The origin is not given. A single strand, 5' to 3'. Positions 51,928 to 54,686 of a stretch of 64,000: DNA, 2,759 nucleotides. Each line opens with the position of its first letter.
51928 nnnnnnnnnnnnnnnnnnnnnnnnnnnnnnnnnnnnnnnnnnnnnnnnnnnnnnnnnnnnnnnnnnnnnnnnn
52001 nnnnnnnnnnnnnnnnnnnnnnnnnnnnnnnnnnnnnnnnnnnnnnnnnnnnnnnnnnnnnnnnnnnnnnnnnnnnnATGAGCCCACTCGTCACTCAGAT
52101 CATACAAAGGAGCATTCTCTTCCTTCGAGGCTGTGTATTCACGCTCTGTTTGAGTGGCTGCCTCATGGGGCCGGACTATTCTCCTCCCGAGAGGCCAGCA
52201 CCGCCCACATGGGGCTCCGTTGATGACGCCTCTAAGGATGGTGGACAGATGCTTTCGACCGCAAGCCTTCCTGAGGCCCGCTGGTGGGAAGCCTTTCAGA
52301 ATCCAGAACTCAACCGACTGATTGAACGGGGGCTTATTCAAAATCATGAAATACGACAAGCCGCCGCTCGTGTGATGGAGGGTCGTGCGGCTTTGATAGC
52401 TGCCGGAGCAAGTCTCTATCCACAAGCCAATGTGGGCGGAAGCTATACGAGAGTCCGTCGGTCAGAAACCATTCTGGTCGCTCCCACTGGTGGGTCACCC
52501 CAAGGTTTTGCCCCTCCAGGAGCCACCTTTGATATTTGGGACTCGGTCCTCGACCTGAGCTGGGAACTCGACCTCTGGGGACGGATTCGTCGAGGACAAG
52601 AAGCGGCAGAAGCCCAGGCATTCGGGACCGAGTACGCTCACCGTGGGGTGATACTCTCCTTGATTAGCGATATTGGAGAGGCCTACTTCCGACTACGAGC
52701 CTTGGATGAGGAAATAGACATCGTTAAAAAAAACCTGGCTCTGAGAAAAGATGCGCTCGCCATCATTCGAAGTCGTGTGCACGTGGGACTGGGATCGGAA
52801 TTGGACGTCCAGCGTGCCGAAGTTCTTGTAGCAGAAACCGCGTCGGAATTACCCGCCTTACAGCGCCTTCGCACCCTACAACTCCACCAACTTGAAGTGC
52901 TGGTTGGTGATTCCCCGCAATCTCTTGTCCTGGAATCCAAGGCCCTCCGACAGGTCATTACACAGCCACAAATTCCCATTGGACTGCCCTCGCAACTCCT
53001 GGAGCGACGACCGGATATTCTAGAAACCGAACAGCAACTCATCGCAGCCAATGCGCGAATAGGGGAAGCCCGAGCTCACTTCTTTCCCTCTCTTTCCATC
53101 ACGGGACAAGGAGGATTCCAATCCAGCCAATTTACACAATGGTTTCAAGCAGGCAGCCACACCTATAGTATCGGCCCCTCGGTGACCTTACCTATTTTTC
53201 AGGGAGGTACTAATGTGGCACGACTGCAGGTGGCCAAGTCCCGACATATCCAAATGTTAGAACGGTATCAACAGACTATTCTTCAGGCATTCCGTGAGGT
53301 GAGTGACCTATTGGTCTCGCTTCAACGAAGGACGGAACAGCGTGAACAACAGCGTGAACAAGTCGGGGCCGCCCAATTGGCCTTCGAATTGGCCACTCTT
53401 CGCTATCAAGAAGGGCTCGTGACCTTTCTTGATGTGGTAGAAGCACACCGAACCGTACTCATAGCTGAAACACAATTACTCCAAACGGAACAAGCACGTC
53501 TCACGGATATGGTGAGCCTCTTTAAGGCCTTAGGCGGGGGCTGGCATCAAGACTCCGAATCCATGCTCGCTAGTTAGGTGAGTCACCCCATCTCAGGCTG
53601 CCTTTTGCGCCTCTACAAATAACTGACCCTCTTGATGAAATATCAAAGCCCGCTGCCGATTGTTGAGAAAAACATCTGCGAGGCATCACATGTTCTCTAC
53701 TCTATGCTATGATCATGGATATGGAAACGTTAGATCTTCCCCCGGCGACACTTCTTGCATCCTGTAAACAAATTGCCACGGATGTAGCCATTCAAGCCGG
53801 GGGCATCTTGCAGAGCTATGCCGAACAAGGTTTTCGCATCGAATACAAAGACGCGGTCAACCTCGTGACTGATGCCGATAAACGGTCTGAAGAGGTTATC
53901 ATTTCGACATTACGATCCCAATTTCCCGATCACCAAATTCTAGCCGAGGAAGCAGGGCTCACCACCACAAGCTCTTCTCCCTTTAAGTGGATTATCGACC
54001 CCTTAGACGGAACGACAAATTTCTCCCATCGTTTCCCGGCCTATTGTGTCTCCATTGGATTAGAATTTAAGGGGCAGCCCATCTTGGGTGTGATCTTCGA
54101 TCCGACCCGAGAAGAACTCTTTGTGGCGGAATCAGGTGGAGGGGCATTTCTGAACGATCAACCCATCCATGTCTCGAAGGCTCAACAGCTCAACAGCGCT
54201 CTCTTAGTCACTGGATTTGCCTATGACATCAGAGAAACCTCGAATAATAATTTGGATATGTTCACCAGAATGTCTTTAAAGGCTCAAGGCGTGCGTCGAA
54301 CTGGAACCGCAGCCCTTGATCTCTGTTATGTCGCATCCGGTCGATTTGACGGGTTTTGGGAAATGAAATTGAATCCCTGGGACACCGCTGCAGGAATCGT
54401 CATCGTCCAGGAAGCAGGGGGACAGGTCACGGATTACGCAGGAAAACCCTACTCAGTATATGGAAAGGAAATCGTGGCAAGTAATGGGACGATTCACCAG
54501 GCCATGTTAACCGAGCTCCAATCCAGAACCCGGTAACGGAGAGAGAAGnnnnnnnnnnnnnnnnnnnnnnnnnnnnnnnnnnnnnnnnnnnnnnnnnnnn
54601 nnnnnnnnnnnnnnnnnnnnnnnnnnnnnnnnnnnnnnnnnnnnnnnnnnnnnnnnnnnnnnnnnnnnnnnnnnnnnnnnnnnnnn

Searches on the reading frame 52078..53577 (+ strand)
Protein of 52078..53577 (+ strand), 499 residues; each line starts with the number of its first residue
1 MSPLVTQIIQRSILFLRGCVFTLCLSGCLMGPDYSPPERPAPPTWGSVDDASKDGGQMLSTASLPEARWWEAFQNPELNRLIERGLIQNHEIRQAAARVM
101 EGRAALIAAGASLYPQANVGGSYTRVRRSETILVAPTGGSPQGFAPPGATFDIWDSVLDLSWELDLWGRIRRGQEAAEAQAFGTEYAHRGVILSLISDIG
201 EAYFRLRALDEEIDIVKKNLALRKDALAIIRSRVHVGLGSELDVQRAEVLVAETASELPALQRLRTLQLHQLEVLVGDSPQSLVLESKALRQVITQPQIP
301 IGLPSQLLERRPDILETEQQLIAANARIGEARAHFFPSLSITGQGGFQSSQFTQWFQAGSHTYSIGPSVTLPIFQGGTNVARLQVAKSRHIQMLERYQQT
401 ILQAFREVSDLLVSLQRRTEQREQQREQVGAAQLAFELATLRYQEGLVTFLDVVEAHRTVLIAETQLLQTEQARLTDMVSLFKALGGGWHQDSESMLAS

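Call 54: search_protein_families(library=pfam, max_evalue=0.00001, proteins=[window:52078-53577:+])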
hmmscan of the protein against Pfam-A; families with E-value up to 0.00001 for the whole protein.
window:52078-53577:+ (499 aa): 1 family
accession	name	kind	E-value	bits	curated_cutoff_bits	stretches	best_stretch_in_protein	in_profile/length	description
PF02321.23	OEP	-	1.8e-54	184.9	22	2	304-486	5-187/187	Outer membrane efflux protein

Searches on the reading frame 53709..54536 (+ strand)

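Call 7: search_protein_families(library=pfam, proteins=[window:53709-54536:+])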
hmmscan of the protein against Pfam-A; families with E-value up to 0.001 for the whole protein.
window:53709-54536:+ (275 aa): 1 family
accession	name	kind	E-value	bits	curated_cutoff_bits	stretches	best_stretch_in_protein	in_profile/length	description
PF00459.30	Inositol_P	-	3.9e-74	250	27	1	20-271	6-267/271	Inositol monophosphatase family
